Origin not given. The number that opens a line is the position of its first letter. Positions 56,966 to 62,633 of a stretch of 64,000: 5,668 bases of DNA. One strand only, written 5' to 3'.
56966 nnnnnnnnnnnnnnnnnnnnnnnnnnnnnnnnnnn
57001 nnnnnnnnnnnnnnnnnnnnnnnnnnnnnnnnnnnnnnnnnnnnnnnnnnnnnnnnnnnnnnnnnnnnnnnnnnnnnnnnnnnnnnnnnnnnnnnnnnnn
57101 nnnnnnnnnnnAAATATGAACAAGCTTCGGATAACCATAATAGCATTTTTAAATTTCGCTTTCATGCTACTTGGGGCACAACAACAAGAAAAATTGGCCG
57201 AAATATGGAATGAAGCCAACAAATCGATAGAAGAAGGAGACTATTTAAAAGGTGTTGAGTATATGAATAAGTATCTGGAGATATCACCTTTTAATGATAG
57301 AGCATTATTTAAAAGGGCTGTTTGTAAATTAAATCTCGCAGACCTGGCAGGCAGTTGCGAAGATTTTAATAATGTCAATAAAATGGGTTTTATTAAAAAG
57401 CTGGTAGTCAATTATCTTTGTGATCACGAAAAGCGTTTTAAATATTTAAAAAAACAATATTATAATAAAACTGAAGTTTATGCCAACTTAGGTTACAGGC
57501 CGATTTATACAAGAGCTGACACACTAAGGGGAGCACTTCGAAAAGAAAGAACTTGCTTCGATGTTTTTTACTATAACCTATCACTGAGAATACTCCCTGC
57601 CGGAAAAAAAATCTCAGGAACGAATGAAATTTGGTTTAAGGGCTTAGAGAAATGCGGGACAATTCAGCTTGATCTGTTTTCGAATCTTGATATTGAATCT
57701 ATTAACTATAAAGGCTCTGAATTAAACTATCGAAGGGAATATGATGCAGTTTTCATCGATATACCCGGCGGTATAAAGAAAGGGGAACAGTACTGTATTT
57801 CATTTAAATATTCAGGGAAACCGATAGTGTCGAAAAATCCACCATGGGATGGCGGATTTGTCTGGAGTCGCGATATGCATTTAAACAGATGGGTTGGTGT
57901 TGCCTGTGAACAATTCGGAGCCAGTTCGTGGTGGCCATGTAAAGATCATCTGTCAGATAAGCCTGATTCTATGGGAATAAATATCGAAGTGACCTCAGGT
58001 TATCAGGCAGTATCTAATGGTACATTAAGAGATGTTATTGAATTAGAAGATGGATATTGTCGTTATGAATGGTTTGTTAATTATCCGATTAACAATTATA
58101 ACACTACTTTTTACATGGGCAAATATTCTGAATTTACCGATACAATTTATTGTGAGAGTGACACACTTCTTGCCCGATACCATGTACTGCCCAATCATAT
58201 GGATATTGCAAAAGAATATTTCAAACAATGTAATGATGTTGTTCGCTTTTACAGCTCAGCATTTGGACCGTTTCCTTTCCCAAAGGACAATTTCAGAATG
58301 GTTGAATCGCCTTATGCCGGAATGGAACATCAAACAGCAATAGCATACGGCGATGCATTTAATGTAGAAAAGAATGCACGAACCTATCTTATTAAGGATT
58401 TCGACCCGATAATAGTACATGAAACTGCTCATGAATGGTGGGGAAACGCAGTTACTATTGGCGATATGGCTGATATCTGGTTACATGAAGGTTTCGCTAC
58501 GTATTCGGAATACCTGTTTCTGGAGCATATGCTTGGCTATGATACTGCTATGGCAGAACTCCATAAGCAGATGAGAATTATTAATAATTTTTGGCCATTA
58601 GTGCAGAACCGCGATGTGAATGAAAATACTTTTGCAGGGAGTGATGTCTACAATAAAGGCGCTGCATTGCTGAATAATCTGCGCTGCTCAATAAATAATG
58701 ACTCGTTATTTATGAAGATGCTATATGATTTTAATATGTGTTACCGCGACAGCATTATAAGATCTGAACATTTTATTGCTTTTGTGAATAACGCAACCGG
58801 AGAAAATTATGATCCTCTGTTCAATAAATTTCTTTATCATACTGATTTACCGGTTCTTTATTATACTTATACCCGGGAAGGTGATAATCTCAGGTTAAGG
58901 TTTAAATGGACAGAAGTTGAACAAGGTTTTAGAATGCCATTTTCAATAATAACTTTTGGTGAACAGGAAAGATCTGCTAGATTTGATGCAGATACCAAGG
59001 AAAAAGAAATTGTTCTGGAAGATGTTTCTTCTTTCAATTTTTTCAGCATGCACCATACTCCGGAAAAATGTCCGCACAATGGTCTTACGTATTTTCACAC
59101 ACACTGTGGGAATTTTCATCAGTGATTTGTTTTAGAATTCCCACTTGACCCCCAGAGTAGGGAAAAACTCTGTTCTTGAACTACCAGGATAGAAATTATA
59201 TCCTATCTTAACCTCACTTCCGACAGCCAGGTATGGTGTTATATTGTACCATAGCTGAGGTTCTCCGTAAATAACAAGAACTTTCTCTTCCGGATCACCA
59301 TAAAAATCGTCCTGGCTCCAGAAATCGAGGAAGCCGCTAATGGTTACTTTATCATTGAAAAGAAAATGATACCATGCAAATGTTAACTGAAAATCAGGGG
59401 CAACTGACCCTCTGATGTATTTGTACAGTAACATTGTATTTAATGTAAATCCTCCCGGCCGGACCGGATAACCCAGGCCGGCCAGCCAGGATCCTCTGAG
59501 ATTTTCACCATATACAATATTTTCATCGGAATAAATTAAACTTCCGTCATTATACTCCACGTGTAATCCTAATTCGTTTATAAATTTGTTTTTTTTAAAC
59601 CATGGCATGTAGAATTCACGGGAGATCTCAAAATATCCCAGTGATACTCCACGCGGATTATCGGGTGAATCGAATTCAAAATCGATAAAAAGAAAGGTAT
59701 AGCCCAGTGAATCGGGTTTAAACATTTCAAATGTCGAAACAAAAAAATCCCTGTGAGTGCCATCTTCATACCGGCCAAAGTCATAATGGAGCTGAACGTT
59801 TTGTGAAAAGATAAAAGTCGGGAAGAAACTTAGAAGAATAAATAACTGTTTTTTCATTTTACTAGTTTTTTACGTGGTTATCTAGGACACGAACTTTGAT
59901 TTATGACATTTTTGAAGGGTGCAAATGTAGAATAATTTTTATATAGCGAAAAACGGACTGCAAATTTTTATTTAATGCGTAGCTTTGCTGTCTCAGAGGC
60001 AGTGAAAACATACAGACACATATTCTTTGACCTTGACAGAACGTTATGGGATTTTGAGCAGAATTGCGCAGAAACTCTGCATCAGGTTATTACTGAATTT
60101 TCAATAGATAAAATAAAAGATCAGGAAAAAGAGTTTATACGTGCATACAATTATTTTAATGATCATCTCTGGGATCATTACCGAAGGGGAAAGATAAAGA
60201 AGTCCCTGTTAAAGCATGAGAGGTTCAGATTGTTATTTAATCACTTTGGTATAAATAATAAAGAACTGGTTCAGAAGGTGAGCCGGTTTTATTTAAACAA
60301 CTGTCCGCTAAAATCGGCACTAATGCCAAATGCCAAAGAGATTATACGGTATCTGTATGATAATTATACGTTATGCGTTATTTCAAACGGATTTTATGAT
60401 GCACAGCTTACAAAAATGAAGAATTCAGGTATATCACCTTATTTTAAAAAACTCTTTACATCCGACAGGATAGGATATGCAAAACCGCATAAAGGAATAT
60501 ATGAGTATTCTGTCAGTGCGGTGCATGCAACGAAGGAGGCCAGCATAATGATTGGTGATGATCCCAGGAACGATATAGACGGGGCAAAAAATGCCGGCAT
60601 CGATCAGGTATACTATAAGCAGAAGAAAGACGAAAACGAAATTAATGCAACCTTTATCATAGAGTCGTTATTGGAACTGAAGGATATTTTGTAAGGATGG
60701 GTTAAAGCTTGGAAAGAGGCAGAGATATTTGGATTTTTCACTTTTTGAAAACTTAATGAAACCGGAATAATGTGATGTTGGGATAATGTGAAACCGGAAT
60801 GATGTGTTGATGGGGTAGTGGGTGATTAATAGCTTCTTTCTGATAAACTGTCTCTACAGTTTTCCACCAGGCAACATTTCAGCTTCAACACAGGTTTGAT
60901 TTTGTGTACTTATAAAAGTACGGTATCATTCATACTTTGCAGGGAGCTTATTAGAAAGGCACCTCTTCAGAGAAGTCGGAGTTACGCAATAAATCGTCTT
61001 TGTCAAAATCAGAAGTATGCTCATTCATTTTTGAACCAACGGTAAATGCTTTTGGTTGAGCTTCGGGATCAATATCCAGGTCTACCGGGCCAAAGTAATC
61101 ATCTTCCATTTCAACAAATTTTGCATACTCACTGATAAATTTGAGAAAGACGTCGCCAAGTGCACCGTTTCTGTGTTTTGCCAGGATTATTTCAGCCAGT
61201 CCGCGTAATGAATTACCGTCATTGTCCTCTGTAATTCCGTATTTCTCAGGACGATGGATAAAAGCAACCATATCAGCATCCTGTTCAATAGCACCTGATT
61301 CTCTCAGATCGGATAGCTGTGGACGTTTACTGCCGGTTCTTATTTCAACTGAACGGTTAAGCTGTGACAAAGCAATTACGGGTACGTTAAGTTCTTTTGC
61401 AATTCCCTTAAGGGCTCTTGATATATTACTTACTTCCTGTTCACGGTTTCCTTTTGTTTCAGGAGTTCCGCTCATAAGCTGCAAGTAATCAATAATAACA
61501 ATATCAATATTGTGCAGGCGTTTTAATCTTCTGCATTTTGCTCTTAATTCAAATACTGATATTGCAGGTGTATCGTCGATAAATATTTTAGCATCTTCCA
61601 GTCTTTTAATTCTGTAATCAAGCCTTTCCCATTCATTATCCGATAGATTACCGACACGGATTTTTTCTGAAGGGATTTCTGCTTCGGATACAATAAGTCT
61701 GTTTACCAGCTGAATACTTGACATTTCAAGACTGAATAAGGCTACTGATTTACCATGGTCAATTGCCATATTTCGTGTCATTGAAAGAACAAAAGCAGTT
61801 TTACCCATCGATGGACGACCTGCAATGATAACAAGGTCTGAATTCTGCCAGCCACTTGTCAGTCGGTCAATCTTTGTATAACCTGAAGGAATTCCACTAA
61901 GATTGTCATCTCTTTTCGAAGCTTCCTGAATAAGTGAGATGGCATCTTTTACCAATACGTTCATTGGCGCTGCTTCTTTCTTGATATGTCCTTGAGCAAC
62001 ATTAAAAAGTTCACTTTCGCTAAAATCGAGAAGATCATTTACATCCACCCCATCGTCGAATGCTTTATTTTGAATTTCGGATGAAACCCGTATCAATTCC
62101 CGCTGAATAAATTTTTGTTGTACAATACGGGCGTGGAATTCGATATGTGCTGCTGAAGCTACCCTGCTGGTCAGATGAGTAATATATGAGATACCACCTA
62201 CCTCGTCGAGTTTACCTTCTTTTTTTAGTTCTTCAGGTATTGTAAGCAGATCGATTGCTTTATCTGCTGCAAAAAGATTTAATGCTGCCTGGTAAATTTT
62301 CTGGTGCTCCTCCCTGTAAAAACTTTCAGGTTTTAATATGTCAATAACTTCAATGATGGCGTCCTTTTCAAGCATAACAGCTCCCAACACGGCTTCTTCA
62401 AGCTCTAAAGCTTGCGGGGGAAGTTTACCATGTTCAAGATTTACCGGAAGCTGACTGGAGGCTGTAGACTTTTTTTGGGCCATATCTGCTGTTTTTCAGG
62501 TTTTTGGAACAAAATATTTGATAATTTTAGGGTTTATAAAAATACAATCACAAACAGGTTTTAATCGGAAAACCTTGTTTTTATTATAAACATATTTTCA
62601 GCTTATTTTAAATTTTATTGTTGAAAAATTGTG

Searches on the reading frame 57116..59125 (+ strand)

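Call 59: search_protein_families(library=pfam, proteins=[window:57116-59125:+], max_evalue=0.00001)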
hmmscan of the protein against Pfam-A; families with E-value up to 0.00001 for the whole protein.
window:57116-59125:+ (669 aa): 1 family
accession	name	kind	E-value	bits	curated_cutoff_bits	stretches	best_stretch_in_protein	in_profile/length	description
PF01433.26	Peptidase_M1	-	5.1e-20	72.4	27.7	1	375-571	9-217/218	Peptidase family M1 domain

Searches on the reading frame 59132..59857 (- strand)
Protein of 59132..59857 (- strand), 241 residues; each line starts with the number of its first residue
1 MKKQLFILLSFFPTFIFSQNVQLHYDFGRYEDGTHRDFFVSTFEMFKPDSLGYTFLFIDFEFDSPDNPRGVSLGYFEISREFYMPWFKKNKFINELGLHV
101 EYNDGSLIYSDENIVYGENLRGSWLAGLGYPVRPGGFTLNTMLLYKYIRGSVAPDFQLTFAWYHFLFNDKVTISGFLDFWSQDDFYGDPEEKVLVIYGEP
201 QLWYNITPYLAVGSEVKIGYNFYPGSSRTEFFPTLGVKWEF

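Call 59: search_protein_families(library=pfam, proteins=[window:59132-59857:-], max_evalue=0.00001)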
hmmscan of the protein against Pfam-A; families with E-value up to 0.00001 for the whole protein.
window:59132-59857:- (241 aa): 1 family
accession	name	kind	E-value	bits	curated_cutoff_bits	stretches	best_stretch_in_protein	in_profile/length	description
PF16412.11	DUF5020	-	1.5e-40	139.7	36.7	1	18-241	1-212/212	Domain of unknown function (DUF5020)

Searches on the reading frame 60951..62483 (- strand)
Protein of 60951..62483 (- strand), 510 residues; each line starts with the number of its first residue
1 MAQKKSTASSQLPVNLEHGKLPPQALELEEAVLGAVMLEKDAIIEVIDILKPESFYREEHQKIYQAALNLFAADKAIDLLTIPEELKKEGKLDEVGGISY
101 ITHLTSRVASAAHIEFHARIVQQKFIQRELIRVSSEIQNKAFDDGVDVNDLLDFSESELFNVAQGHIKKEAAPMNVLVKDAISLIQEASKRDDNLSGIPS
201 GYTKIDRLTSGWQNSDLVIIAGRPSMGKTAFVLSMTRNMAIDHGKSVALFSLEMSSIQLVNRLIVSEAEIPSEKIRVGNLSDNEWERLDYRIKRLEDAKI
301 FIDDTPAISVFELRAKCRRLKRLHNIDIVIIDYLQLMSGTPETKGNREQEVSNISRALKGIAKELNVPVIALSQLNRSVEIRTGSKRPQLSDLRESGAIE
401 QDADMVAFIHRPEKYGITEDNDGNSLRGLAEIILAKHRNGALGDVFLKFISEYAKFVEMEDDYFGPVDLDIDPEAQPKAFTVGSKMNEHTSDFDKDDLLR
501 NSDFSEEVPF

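Call 59: search_protein_families(library=pfam, proteins=[window:60951-62483:-], max_evalue=0.00001)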
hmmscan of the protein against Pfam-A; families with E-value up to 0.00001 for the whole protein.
window:60951-62483:- (510 aa): 3 families
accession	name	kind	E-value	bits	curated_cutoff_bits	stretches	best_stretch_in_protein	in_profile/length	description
PF03796.21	DnaB_C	-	1.5e-106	355.9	27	1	197-457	1-254/255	DnaB-like helicase C terminal domain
PF00772.26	DnaB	-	1.4e-33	115.5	23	1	22-122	2-102/103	DnaB-like helicase N terminal domain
PF13481.12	AAA_25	-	1.1e-09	38.7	27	1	203-375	20-190/195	AAA domain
